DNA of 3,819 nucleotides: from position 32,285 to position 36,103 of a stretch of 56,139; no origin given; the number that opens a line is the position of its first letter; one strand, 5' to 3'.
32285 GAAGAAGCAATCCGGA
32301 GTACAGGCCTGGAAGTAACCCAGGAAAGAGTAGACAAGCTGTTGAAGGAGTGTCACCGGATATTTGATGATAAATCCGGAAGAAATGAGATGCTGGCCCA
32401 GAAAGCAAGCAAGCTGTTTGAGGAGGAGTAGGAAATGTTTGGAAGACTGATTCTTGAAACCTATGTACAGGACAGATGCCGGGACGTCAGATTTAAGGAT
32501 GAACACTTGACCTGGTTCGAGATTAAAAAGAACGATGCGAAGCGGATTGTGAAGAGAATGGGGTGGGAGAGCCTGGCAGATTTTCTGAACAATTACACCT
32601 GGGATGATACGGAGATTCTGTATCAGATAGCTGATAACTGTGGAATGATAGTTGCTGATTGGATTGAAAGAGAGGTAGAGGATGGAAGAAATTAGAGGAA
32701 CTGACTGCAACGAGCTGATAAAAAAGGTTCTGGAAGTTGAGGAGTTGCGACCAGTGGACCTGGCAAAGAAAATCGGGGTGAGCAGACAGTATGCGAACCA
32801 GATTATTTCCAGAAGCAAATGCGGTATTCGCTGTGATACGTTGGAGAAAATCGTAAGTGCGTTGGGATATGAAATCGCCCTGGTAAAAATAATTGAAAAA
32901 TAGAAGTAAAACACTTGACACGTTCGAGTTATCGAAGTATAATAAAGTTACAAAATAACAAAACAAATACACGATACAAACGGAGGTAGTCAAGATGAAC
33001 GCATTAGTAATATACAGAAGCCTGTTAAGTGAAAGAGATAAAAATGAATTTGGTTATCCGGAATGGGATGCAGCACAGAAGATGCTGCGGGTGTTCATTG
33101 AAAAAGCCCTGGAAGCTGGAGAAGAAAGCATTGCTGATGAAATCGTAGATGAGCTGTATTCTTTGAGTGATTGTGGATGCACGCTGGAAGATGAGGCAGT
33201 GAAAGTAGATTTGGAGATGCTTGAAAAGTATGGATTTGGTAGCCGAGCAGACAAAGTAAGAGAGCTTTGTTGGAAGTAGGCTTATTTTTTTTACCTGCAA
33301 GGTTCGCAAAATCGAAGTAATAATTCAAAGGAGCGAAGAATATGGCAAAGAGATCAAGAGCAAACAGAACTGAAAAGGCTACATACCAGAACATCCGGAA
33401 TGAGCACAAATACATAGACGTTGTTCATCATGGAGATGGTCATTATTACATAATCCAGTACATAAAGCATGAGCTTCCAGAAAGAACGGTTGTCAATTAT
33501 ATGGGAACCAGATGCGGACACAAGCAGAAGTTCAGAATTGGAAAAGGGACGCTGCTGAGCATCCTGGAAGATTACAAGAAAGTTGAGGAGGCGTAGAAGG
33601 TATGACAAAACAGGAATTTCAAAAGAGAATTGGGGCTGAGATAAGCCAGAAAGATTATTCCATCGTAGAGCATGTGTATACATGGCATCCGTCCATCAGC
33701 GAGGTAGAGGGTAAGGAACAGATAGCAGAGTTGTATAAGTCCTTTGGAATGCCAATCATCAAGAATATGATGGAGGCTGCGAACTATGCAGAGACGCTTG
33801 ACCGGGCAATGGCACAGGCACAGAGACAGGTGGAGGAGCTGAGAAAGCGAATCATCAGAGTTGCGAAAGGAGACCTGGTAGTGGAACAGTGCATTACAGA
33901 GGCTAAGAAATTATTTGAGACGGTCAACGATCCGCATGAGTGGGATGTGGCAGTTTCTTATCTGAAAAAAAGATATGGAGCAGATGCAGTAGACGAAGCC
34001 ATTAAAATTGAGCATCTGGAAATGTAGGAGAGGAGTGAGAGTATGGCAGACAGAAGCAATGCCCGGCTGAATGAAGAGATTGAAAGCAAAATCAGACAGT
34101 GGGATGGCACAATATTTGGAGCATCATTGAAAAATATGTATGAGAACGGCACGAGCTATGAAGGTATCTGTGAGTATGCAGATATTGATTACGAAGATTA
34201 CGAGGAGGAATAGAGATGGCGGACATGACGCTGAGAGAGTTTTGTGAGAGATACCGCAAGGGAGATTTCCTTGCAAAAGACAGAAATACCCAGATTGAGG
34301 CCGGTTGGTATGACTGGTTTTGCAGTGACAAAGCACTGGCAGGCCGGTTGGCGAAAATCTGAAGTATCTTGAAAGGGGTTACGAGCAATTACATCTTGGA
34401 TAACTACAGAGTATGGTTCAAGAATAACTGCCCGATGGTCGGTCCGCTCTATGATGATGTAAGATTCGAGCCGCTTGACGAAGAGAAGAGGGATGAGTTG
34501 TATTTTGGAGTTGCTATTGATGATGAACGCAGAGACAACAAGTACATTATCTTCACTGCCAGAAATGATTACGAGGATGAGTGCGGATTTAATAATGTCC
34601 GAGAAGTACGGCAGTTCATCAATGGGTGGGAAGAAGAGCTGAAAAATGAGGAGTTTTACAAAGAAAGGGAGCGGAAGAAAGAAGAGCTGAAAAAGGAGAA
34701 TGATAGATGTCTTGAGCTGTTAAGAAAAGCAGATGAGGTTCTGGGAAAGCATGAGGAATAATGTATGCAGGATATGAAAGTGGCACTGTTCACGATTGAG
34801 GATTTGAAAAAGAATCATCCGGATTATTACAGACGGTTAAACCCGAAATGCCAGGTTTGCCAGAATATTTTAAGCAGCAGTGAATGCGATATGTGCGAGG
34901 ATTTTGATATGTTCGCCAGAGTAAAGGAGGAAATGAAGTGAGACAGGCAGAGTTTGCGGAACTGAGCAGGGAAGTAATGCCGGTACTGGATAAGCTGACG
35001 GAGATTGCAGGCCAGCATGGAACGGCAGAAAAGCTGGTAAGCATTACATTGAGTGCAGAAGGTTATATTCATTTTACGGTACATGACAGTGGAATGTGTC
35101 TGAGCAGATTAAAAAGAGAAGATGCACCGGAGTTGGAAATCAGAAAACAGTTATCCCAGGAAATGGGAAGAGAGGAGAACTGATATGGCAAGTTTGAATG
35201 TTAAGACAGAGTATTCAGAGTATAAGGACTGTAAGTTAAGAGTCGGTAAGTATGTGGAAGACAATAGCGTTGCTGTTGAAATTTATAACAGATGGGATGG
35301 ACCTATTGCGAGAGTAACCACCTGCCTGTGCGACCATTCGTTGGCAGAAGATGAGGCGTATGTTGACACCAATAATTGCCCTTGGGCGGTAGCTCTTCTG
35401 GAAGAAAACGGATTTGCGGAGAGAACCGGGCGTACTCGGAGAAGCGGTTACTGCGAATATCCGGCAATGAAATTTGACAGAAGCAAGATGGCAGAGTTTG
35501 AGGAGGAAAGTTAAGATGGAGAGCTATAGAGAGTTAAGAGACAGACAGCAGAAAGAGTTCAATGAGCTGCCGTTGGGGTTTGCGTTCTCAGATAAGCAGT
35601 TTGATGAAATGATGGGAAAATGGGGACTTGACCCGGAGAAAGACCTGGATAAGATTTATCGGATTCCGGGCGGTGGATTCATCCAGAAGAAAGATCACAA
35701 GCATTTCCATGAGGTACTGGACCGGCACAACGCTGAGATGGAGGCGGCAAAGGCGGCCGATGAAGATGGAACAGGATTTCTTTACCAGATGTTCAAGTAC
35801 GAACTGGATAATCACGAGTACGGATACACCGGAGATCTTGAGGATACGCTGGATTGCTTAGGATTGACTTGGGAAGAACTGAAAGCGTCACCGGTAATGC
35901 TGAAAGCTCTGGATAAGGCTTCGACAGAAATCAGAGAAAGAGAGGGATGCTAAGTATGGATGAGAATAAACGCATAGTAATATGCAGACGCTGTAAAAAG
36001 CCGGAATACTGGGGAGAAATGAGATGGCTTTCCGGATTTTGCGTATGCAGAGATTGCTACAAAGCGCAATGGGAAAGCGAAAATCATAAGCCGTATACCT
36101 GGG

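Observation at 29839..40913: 11-kb block of about 35 small co-oriented early genes resembling a conjugative-element leading-region / anti-defence island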

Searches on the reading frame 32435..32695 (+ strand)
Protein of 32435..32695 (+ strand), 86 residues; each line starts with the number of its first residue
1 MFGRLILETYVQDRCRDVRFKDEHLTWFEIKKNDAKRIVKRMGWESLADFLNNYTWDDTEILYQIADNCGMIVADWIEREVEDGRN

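Call 7: search_protein_families(library=pfam, max_evalue=0.01, proteins=[window:32435-32695:+])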
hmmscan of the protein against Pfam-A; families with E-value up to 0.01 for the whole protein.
window:32435-32695:+ (86 aa): 0 families

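Call 12: search_protein_families(library=phrogs, max_evalue=0.001, proteins=[window:32435-32695:+])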
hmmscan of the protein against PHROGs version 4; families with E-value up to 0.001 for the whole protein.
window:32435-32695:+ (86 aa): 2 families
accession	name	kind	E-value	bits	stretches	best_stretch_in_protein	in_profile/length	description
phrog_17012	-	unknown function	9.3e-05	23.1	1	45-63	30-48/57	-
phrog_34450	-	unknown function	0.00018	22.7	1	31-75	17-58/119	-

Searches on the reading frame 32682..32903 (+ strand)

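Call 7: search_protein_families(library=pfam, max_evalue=0.01, proteins=[window:32682-32903:+])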
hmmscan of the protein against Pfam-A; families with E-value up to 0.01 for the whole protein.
window:32682-32903:+ (73 aa): 2 families
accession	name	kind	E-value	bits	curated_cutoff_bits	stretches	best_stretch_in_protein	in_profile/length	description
PF01381.28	HTH_3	-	6.2e-05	23.4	23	1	26-66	14-53/55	Helix-turn-helix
PF13443.12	HTH_26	-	0.0007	20.2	22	1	13-65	2-54/63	Cro/C1-type HTH DNA-binding domain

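Call 12: search_protein_families(library=phrogs, max_evalue=0.001, proteins=[window:32682-32903:+])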
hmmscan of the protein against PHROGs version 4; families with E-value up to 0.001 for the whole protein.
window:32682-32903:+ (73 aa): 2 families
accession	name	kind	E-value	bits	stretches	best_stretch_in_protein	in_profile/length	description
phrog_1373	-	transcription regulation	5.7e-06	27.4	1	10-68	65-122/166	transcriptional regulator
phrog_8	-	transcription regulation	0.00048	20.7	1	26-63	94-130/346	transcriptional regulator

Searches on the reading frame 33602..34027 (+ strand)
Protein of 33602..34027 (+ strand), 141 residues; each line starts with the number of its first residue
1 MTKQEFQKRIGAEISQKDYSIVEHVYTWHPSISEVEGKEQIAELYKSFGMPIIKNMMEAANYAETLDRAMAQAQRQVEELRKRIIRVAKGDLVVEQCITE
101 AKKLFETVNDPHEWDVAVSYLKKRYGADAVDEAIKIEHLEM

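Call 8: search_protein_families(library=pfam, max_evalue=0.01, proteins=[window:33602-34027:+])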
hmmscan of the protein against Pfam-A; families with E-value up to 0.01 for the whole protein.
window:33602-34027:+ (141 aa): 0 families

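Call 13: search_protein_families(library=phrogs, max_evalue=0.001, proteins=[window:33602-34027:+])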
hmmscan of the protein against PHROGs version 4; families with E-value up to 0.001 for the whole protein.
window:33602-34027:+ (141 aa): 1 family
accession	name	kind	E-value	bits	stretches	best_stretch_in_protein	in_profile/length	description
phrog_31564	-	unknown function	8.4e-06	27.1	1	1-92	7-95/106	-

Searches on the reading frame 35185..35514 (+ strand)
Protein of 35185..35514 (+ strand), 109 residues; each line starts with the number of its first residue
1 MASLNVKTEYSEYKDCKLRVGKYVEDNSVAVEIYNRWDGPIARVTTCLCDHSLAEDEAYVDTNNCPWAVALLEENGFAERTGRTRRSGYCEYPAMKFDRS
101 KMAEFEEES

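Call 8: search_protein_families(library=pfam, max_evalue=0.01, proteins=[window:35185-35514:+])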
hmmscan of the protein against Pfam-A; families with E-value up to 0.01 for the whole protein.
window:35185-35514:+ (109 aa): 1 family
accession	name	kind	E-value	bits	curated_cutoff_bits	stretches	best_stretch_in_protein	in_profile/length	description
PF14190.11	DUF4313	-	3.8e-18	65.7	27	1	18-108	2-95/104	Domain of unknown function (DUF4313)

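Call 13: search_protein_families(library=phrogs, max_evalue=0.001, proteins=[window:35185-35514:+])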
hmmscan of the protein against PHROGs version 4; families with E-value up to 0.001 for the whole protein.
window:35185-35514:+ (109 aa): 0 families

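Call 72: find_homologous_proteins(query=window:35185-35514:+)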
Query window:35185-35514:+ (109 aa): 94 proteins with E <= 0.001 among 106 candidates.
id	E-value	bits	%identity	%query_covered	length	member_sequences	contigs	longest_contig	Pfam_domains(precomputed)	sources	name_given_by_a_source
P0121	6.4e-68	244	98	100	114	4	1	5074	PF14190.12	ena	-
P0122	6.9e-68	243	99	100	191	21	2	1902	PF14190.12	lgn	-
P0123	4.4e-67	241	97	100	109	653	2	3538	PF14190.12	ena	-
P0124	7.6e-67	240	96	100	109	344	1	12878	PF14190.12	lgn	-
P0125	2.1e-66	239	98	100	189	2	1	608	PF14190.12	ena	-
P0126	4.4e-66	238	96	100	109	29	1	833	PF14190.12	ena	-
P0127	1.4e-65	236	95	100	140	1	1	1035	PF14190.12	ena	-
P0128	2.6e-65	235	96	98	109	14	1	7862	PF14190.12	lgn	-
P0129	4.2e-64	231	94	99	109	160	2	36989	PF14190.12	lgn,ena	-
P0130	7.7e-63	227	96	94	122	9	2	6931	PF14190.12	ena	-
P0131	5.5e-60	218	100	87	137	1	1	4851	PF14190.12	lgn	-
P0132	8.0e-60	217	100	87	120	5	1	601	PF14190.12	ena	-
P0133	1.8e-56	207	83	99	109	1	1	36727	PF14190.12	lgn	-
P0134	1.2e-55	204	81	99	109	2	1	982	PF14190.12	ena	-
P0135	1.1e-54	201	83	99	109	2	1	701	PF14190.12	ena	-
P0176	1.2e-34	136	55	95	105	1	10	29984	PF14190.12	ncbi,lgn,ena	-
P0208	1.4e-19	88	45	94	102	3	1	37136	PF14190.12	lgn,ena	-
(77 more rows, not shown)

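Call 73: find_encoding_contigs(protein=P0208, flank=10000, max_places=2)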
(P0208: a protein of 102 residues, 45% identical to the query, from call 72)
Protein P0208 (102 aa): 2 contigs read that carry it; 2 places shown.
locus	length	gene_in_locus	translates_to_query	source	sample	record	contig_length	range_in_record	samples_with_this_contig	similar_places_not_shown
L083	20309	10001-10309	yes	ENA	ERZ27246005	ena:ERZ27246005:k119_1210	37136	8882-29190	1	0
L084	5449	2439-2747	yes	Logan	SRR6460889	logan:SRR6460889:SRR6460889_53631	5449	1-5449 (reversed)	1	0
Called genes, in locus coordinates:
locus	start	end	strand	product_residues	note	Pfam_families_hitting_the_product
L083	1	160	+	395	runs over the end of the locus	PF12323:HTH_OrfB_IS605, PF01385:OrfB_IS605, PF07282:Cas12f1-like_TNB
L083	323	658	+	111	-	PF00436:SSB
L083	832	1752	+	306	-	-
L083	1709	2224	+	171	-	-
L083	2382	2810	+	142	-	PF05866:RusA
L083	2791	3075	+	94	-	-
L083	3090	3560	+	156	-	-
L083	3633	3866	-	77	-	PF13443:HTH_26 (weak)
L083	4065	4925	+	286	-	PF08401:ArdcN, PF18818:MPTase-PolyVal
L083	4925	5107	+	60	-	-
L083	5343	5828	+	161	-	-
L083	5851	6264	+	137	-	-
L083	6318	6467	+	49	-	-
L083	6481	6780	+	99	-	-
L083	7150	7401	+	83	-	-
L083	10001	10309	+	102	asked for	PF14190:DUF4313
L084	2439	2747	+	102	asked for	PF14190:DUF4313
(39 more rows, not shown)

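Call 74: find_encoding_contigs(protein=P0176, flank=10000, max_places=2)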
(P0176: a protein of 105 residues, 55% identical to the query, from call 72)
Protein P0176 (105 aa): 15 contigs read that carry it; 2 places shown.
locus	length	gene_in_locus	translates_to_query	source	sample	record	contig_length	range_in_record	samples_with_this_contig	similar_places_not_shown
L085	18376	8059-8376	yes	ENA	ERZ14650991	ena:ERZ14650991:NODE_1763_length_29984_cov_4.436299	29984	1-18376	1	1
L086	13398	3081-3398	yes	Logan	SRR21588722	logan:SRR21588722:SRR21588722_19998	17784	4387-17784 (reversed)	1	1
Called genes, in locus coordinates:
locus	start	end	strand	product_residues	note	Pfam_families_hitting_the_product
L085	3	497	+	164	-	?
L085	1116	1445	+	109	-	-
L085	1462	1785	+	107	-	-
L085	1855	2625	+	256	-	PF01520:Amidase_3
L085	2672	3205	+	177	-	-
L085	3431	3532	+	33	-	-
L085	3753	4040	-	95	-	-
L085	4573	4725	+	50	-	-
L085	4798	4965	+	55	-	-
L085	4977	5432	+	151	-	-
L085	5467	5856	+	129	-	-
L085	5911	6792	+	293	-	PF18941:DUF5688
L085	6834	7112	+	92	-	-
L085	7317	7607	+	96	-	PF06147:DUF968 (weak)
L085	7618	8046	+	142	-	-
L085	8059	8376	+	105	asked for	PF14190:DUF4313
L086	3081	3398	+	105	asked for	PF14190:DUF4313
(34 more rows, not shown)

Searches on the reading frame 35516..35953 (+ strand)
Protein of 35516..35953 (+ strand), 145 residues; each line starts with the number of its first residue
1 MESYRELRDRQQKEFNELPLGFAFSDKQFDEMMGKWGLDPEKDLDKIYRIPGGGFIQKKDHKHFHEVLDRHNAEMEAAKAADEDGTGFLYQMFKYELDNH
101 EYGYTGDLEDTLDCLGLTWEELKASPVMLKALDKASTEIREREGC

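Call 8: search_protein_families(library=pfam, max_evalue=0.01, proteins=[window:35516-35953:+])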
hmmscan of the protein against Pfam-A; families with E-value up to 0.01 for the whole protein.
window:35516-35953:+ (145 aa): 1 family
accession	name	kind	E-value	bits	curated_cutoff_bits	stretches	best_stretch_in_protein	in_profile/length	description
PF24692.1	DUF7659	-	9.7e-50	168.6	27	1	4-136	2-133/135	Family of unknown function (DUF7659)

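Call 13: search_protein_families(library=phrogs, max_evalue=0.001, proteins=[window:35516-35953:+])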
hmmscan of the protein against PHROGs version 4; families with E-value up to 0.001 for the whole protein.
window:35516-35953:+ (145 aa): 0 families

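Call 34: find_homologous_proteins(query=window:35516-35953:+)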
Query window:35516-35953:+ (145 aa): 634 proteins with E <= 0.001 among 672 candidates; the best 120 are listed.
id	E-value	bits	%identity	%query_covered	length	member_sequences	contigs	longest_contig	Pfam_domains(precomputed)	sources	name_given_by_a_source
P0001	6.1e-92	323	99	100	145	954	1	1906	PF24692.2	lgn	-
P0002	2.4e-91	321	97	100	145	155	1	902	PF24692.2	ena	-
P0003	2.6e-86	305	99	92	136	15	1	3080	PF24692.2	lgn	-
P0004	2.6e-86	305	94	100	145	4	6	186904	PF24692.2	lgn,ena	-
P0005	1.8e-85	302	96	96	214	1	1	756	PF24692.2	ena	-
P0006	2.4e-85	302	98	93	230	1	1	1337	PF24692.2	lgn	-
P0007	2.9e-84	299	90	100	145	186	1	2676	PF24692.2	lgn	-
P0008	7.6e-84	297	90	100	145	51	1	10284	PF24692.2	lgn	-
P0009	3.1e-83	295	92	96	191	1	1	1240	PF24692.2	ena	-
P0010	1.4e-82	293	90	100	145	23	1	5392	PF24692.2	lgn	-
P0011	1.6e-82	293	91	99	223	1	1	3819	PF24692.2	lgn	-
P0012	9.9e-82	290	90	100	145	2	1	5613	PF24692.2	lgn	-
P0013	6.9e-81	288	90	100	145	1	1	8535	PF24692.2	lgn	-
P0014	8.0e-81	287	89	98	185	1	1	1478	PF24692.2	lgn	-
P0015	1.7e-80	286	90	100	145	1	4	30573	PF24692.2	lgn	-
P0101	1.7e-55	205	66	99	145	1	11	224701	PF24692.2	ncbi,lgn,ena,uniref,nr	ncbi:hypothetical protein [uncultured Oscillibacter sp.]|uniref:DUF7659 family protein n=1 Tax=uncul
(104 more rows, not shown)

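Call 36: find_encoding_contigs(protein=P0004, flank=10000, max_places=3)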
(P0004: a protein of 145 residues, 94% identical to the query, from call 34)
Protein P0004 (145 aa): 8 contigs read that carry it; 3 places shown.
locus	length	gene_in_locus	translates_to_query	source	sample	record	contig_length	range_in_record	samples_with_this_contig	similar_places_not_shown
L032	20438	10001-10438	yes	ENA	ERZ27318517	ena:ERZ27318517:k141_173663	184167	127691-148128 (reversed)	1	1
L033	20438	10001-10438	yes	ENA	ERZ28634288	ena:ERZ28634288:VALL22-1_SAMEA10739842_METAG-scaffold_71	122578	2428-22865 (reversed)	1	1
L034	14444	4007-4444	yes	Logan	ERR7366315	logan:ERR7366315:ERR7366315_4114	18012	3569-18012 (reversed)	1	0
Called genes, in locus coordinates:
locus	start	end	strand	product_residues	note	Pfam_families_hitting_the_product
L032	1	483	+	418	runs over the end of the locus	-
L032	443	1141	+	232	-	-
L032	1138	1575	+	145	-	PF06541:ABC_trans_CmpB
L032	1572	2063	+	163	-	-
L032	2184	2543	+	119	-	-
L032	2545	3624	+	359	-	PF01183:Glyco_hydro_25, PF08230:CW_7, PF01476:LysM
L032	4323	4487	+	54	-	-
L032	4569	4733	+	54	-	-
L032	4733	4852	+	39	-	-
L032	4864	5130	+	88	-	-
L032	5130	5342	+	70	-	-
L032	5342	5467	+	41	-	-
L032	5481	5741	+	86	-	-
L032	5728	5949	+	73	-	-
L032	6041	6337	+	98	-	-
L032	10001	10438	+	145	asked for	PF24692:DUF7659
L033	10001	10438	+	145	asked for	PF24692:DUF7659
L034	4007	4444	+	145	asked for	PF24692:DUF7659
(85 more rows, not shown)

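Call 37: find_encoding_contigs(protein=P0101, flank=10000, max_places=3)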
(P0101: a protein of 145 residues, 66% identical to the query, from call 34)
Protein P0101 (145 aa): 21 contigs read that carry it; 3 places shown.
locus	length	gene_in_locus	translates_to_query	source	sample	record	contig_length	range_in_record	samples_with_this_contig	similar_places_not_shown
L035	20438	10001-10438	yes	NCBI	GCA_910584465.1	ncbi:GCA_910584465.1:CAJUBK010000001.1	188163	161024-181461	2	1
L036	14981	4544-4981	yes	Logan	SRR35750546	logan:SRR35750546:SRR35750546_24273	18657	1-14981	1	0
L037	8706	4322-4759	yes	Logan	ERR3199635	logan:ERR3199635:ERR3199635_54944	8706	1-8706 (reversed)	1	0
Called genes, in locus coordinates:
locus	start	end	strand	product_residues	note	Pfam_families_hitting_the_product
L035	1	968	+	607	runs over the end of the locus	PF02368:Big_2 (weak), PF19789:DUF6273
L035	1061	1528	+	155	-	-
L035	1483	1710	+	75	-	PF19789:DUF6273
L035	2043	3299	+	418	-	PF00078:RVT_1 (weak)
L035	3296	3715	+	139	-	-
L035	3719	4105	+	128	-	-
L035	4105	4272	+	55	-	-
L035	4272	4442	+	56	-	-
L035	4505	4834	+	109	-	-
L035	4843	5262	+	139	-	-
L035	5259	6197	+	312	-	PF05257:CHAP, PF01476:LysM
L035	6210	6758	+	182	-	-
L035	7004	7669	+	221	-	-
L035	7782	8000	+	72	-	-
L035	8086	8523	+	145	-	-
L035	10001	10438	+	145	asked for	PF24692:DUF7659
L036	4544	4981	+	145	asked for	PF24692:DUF7659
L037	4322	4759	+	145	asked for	PF24692:DUF7659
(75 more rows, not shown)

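Call 86: predict_structure(alignment_id=A2)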
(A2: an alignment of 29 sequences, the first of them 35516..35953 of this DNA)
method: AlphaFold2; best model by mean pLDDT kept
length: 145 residues; sequences in the alignment: 29
mean_pLDDT: 90.9   pTM: 0.78
mean pLDDT of the five models: 90.9, 89.8, 89.7, 89.0, 88.0
residues with pLDDT >= 90: 114; 70-90: 23; 50-70: 8; < 50: 0
segments of 3 or more residues with pLDDT < 50: none
pLDDT, mean of each block of 10 residues (from residue 1): 90 92 94 96 94 90 94 95 95 91 69 90 95 93 81
secondary structure, 60 per line:
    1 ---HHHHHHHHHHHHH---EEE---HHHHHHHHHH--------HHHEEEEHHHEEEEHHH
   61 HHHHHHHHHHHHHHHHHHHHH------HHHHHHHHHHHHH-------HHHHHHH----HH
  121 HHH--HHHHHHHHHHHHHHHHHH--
elements in order: H4-16 E20-22 H26-35 E47-50 E54-57 H58-81 H88-100 H108-114 H119-123 H126-143

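Call 90: fold_search(model_id=the predicted structure, library=pdb)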
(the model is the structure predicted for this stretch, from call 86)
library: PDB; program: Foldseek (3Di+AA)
matches with E <= 10: 63; with E <= 0.001: 0
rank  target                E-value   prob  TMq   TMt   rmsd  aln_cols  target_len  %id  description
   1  8fo6_B                1.3e+00  0.06  0.15  0.17  17.1       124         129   19  Nucleotide-free structure of a functional construct of eukaryotic elongation factor 2 kinase. (released 2023-05-03)
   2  3b73_A                2.0e+00  0.14  0.18  0.27   8.0        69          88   13  Crystal structure of the PhiH1 repressor-like protein from Haloarcula marismortui (released 2007-11-13)
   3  3thx_A                2.4e+00  0.15  0.28  0.06   6.7       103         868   16  Human MutSbeta complexed with an IDL of 3 bases (Loop3) and ADP (released 2011-12-21)
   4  9i0v_A                2.9e+00  0.06  0.15  0.10  13.8        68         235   13  Crystal structure of DasR in complex with a synthetic DasR-binding RNA aptamer (released 2026-01-28)
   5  3c98_B                3.0e+00  0.03  0.17  0.12  14.3       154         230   17  Revised structure of the munc18a-syntaxin1 complex (released 2008-03-25)
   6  4ihs_A                3.4e+00  0.11  0.20  0.32   7.2        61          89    8  Crystal Structure of BenM_DBD/catB site 1 DNA Complex (released 2013-07-10)
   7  3hai_D                3.4e+00  0.03  0.19  0.11  24.6       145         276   12  Crystal structure of human PACSIN1 F-BAR domain (P21 lattice) (released 2009-06-16)
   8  1mj9                  3.6e+00  0.03  0.14  0.08   9.7        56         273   21  Crystal structure of yeast Esa1(C304S) mutant complexed with Coenzyme A (released 2002-10-30)
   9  6edt_F                3.9e+00  0.04  0.24  0.12  21.6       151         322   14  Mycobacterium tuberculosis RNAP open promoter complex with RbpA/CarD and AP3 promoter (released 2018-11-21)
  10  3b73_B                4.4e+00  0.08  0.18  0.27   9.0        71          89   13  Crystal structure of the PhiH1 repressor-like protein from Haloarcula marismortui (released 2007-11-13)
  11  5y2v_B                4.4e+00  0.06  0.17  0.10   7.5        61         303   18  Strcutrue of the full-length CcmR complexed with 2-OG from Synechocystis PCC6803 (released 2017-12-27)
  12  2ply_A                4.4e+00  0.02  0.20  0.14  14.6       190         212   14  Structure of the mRNA binding fragment of elongation factor SelB in complex with SECIS RNA. (released 2007-11-06)
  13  9jkb_A                4.4e+00  0.01  0.16  0.05  18.2       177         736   12  Cryo-EM structure of the CUL1-RBX1-SKP1-FBXO4 SCF ubiquition ligase complex (released 2024-10-23)
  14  1rv9                  4.6e+00  0.04  0.16  0.11   9.2        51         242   16  Crystal Structure of Neisseria meningitidis protein NMB0706, Pfam DUF152 (released 2004-08-17)
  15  8y6u_J                4.9e+00  0.09  0.18  0.30   7.2        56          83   12  Cryo-EM structure of E.coli transcription initiation complex with transcription factor GcvA (released 2024-06-05)
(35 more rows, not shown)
